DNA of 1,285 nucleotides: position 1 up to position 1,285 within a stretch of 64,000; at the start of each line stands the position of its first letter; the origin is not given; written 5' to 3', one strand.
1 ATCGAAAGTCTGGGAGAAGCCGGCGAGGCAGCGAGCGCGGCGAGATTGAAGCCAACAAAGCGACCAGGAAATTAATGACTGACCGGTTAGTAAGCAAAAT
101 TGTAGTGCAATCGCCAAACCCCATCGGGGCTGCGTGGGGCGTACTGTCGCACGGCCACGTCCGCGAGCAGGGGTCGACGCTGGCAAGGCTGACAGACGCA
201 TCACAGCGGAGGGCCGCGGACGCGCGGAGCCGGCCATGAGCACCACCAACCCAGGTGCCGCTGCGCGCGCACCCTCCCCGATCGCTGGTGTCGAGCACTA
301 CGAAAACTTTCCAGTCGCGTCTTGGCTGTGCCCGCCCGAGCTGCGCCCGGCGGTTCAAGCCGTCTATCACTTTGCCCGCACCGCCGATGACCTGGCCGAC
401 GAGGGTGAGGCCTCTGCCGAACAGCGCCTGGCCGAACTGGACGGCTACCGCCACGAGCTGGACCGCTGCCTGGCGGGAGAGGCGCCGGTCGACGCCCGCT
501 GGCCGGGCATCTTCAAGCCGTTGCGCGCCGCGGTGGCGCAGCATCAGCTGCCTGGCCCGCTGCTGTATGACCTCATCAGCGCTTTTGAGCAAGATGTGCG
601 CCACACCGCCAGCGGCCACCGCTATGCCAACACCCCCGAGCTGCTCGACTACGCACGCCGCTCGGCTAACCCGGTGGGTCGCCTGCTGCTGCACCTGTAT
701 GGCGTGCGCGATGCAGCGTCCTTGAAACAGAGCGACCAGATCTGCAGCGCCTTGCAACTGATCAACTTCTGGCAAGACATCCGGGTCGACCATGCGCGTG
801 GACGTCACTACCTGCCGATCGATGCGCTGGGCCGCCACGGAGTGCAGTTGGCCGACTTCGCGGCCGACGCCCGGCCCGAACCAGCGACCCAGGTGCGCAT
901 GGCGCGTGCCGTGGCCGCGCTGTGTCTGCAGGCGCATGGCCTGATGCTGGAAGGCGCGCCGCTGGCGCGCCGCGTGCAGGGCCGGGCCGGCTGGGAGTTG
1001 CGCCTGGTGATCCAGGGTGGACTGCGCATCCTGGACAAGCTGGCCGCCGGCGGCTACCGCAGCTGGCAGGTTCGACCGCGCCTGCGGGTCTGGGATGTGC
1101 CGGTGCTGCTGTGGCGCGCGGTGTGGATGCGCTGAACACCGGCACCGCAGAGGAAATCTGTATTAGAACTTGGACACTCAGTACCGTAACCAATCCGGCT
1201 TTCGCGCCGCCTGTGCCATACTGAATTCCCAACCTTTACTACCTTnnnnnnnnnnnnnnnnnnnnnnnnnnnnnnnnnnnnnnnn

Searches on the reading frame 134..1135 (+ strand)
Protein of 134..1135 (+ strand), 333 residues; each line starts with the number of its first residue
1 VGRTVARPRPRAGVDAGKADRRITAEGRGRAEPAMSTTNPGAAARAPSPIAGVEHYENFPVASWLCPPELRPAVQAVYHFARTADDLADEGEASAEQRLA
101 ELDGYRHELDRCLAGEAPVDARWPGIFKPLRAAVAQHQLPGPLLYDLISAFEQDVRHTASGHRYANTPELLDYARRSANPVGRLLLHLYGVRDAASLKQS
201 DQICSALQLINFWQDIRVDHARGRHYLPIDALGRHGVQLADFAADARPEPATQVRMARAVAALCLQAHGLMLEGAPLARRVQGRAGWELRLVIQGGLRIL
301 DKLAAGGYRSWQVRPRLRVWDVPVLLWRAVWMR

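Call 3: search_protein_families(library=ncbifam, proteins=[window:134-1135:+])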
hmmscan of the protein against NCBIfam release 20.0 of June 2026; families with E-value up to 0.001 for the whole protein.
window:134-1135:+ (333 aa): 5 families
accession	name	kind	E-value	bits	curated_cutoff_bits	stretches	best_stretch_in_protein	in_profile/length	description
TIGR03464.1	HpnC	equivalog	8.1e-92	307.5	250.45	1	54-331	4-267/267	squalene synthase HpnC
TIGR03465.1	HpnD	equivalog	3.7e-39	134.4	278.6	1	58-330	8-265/267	presqualene diphosphate synthase HpnD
NF045921.1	PhytnSynCrtBRhod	equivalog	2.1e-22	80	500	1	58-268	20-214/307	15-cis-phytoene synthase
NF042419.1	Phyto_syn_CrtB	equivalog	3.3e-15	56.4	480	1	58-254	17-212/306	15-cis-phytoene synthase CrtB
NF045686.1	PhytoSynCyanob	equivalog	3e-09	36.4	550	1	57-237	33-216/310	15-cis-phytoene synthase CrtB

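Call 4: search_protein_families(library=pfam, proteins=[window:134-1135:+])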
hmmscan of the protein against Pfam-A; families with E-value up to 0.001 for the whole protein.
window:134-1135:+ (333 aa): 1 family
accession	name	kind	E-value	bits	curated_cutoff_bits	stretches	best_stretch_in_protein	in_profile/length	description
PF00494.24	SQS_PSY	-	1.2e-58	199.3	26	1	54-320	3-262/263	Squalene/phytoene synthase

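Call 20: find_encoding_contigs(protein=window:236-1135:+, flank=10000, max_places=10)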
Protein window:236-1135:+ (299 aa): no gene with exactly this product is on record in the collection.

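Call 21: find_homologous_proteins(query=window:236-1135:+, max_evalue=1e-60)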
Query window:236-1135:+ (299 aa): 7966 proteins with E <= 1e-60 among 8000 candidates; the best 120 are listed.
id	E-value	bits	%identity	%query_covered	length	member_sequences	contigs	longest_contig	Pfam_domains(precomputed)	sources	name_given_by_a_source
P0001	1.6e-198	676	100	100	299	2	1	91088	PF00494.25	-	-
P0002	7.2e-177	605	89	100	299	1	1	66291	PF00494.25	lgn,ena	-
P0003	3.0e-173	593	87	100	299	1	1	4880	PF00494.25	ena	-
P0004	3.1e-170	583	86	100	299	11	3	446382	PF00494.25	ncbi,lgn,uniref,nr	ncbi:squalene synthase HpnC [Hydrogenophaga sp.]|uniref:squalene synthase HpnC n=1 Tax=Hydrogenophag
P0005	1.8e-159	548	84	94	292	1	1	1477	PF00494.25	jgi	jgi:squalene synthase HpnC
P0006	3.8e-149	514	78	99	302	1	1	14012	PF00494.25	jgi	jgi:squalene synthase HpnC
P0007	1.6e-147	509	80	95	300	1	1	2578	PF00494.25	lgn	-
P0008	3.6e-140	485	78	94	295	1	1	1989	PF00494.25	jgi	jgi:squalene synthase HpnC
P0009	2.1e-139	482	74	99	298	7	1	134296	PF00494.25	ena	-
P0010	9.8e-139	480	73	99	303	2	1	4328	PF00494.25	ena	-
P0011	1.6e-138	479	74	97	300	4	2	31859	PF00494.25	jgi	-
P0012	9.1e-138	477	82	90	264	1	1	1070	PF00494.25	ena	-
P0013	1.0e-137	477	72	100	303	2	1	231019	PF00494.25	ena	-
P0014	2.9e-137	475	74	96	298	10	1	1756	PF00494.25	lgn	-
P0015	3.8e-136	472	71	100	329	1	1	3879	PF00494.25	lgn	-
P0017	5.3e-135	468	73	99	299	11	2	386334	PF00494.25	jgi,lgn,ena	-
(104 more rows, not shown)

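Call 22: find_encoding_contigs(protein=P0002, flank=10000, max_places=2)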
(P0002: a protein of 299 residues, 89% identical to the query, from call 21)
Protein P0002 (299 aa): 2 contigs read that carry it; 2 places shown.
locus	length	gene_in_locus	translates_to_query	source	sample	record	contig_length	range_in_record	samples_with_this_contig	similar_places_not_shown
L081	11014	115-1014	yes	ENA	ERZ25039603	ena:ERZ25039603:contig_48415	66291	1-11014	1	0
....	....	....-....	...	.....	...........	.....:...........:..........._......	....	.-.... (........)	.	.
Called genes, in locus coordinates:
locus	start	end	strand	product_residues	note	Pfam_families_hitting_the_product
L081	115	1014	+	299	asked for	PF00494:SQS_PSY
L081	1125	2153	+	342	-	PF00493:MCM (faint), PF07728:AAA_5 (faint), PF01078:Mg_chelatase, PF17863:AAA_lid_2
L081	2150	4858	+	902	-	PF17863:AAA_lid_2, PF00092:VWA (weak), PF13519:VWA_2, PF00975:Thioesterase (faint), PF00561:Abhydrolase_1, PF12146:Hydrolase_4, PF12697:Abhydrolase_6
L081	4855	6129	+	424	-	PF04422:FrhB_FdhB_N, PF04432:FrhB_FdhB_C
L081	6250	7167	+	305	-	PF00348:polyprenyl_synt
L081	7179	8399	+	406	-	PF08100:Dimerisation, PF25213:HVO_A0261_N (faint), PF00891:Methyltransf_2, PF13489:Methyltransf_23, PF13649:Methyltransf_25 (weak)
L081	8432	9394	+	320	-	PF08240:ADH_N (faint)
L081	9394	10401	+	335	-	PF13500:AAA_26 (faint), PF00142:Fer4_NifH, PF01656:CbiA, PF02374:ArsA_ATPase (weak), PF10609:ParA (faint), PF13614:AAA_31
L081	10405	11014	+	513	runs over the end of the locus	PF00148:Oxidored_nitro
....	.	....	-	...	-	?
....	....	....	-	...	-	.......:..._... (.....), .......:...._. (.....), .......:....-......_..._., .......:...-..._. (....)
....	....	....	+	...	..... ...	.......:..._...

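Call 23: find_encoding_contigs(protein=P0004, flank=10000, max_places=2)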
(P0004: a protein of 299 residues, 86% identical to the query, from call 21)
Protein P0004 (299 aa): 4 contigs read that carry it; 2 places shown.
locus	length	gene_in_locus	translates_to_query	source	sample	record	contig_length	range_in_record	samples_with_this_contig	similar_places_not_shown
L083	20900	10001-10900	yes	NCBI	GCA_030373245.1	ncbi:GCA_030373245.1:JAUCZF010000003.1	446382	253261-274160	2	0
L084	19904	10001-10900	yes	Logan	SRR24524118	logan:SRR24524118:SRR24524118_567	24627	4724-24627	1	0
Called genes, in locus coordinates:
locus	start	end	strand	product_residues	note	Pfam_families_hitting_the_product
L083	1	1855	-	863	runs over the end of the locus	PF06808:DctM, PF11874:DUF3394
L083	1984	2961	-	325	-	PF16868:NMT1_3, PF09084:NMT1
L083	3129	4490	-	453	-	PF00202:Aminotran_3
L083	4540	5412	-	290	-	PF01418:HTH_6 (weak), PF01380:SIS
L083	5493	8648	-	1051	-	PF00873:ACR_tran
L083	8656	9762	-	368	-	PF25917:BSH_RND (weak), PF25954:Beta-barrel_RND_2, PF25967:RND-MFP_C (weak), PF25989:YknX_C (weak)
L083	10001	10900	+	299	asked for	PF00494:SQS_PSY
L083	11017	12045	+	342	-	PF00493:MCM (faint), PF07728:AAA_5 (faint), PF13401:AAA_22 (faint), PF01078:Mg_chelatase, PF17863:AAA_lid_2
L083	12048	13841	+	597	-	PF17863:AAA_lid_2, PF00092:VWA (weak), PF13519:VWA_2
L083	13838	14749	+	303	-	PF00561:Abhydrolase_1, PF00975:Thioesterase (weak), PF12146:Hydrolase_4, PF12697:Abhydrolase_6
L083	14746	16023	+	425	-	PF04422:FrhB_FdhB_N, PF04432:FrhB_FdhB_C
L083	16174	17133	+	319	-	PF00348:polyprenyl_synt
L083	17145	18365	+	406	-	PF08100:Dimerisation, PF00891:Methyltransf_2, PF13489:Methyltransf_23, PF08242:Methyltransf_12 (weak)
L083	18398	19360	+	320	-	PF08240:ADH_N (faint)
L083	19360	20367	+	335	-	PF13500:AAA_26 (faint), PF00142:Fer4_NifH, PF01656:CbiA, PF02374:ArsA_ATPase (weak), PF10609:ParA (weak), PF13614:AAA_31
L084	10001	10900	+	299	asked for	PF00494:SQS_PSY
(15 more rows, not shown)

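Call 24: find_encoding_contigs(protein=P0009, flank=10000, max_places=1)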
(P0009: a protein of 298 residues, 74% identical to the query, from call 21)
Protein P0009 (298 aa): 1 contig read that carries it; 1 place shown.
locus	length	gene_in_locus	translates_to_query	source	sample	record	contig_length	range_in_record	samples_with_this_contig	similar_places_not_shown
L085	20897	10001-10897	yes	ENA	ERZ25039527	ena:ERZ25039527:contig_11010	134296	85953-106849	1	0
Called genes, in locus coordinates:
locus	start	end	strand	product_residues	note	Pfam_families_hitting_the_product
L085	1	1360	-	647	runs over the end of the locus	PF06808:DctM, PF11874:DUF3394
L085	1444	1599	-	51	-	-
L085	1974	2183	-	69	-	PF16868:NMT1_3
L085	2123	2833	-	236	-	PF16868:NMT1_3, PF09084:NMT1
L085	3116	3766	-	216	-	PF00202:Aminotran_3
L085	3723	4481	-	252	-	PF00202:Aminotran_3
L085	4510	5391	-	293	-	PF01418:HTH_6, PF01380:SIS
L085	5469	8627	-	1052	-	PF00873:ACR_tran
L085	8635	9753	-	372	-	PF25885:HH_EMRA (faint), PF25954:Beta-barrel_RND_2 (weak), PF25967:RND-MFP_C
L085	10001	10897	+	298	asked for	PF00494:SQS_PSY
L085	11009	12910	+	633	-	PF00493:MCM (faint), PF07728:AAA_5 (faint), PF01078:Mg_chelatase (weak), PF17863:AAA_lid_2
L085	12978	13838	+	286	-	PF00092:VWA (weak), PF13519:VWA_2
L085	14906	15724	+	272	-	PF04422:FrhB_FdhB_N, PF04432:FrhB_FdhB_C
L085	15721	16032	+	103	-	-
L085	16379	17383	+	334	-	-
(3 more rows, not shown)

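Call 25: find_encoding_contigs(protein=P0013, flank=10000, max_places=1)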
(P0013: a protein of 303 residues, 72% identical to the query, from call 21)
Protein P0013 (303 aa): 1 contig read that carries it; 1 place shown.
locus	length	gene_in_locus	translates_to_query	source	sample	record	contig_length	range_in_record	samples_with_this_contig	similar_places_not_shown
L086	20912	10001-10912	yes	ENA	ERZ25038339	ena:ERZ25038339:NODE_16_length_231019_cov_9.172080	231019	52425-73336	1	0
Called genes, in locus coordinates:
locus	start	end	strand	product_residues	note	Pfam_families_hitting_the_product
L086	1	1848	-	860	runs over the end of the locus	PF06808:DctM, PF11874:DUF3394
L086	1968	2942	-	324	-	PF16868:NMT1_3, PF09084:NMT1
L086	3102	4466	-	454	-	PF00202:Aminotran_3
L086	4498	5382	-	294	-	PF01418:HTH_6 (weak), PF01380:SIS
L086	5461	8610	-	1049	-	PF00873:ACR_tran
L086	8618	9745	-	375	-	PF25917:BSH_RND (faint), PF25885:HH_EMRA (weak), PF25967:RND-MFP_C (weak), PF25975:CzcB_C (weak)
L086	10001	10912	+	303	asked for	PF00494:SQS_PSY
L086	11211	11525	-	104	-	PF01355:HIPIP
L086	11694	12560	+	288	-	PF00494:SQS_PSY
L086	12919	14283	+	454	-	PF01593:Amino_oxidase, PF07992:Pyr_redox_2 (faint), PF12831:FAD_oxidored, PF13450:NAD_binding_8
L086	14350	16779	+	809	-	PF20437:LonC_helical, PF13654:AAA_32, PF20436:LonB_AAA-LID, PF05362:Lon_C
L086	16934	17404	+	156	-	PF06347:SH3_4, PF08239:SH3_3, PF06347:SH3_4, PF08239:SH3_3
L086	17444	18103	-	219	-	PF02798:GST_N, PF13409:GST_N_2, PF00043:GST_C, PF13410:GST_C_2 (weak)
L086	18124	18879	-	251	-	PF00702:Hydrolase, PF13419:HAD_2 (faint), PF13242:Hydrolase_like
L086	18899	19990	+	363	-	PF00762:Ferrochelatase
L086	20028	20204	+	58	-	-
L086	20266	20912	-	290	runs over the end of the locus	PF00561:Abhydrolase_1, PF12146:Hydrolase_4 (weak), PF12697:Abhydrolase_6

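Call 26: find_encoding_contigs(protein=P0017, flank=10000, max_places=1)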
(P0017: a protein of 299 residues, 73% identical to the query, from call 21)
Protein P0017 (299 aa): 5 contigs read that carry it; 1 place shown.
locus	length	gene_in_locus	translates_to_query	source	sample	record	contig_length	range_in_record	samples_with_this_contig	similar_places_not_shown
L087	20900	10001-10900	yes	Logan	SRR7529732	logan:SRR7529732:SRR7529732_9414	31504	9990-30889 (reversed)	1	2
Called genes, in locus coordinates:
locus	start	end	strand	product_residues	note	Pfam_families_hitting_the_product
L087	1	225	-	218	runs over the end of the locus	PF01177:Asp_Glu_race, PF07302:AroM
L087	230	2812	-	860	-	PF06808:DctM, PF11874:DUF3394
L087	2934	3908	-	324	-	PF16868:NMT1_3, PF09084:NMT1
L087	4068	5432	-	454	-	PF00202:Aminotran_3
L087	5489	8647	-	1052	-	PF00873:ACR_tran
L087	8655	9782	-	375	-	PF25917:BSH_RND (faint), PF25885:HH_EMRA (weak), PF25989:YknX_C (faint), PF25967:RND-MFP_C (weak)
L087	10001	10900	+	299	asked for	PF00494:SQS_PSY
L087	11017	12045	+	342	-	PF07728:AAA_5 (faint), PF13401:AAA_22 (faint), PF01078:Mg_chelatase (weak), PF17863:AAA_lid_2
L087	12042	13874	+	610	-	PF17863:AAA_lid_2, PF00092:VWA (weak), PF13519:VWA_2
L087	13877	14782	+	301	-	PF00561:Abhydrolase_1, PF00975:Thioesterase (weak), PF12146:Hydrolase_4, PF12697:Abhydrolase_6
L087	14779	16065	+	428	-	PF04422:FrhB_FdhB_N, PF04432:FrhB_FdhB_C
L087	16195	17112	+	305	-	PF00348:polyprenyl_synt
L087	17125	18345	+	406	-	PF08100:Dimerisation, PF00891:Methyltransf_2, PF13489:Methyltransf_23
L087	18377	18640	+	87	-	-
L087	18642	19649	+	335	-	PF13500:AAA_26 (faint), PF00142:Fer4_NifH, PF01656:CbiA, PF02374:ArsA_ATPase (weak), PF10609:ParA (faint), PF13614:AAA_31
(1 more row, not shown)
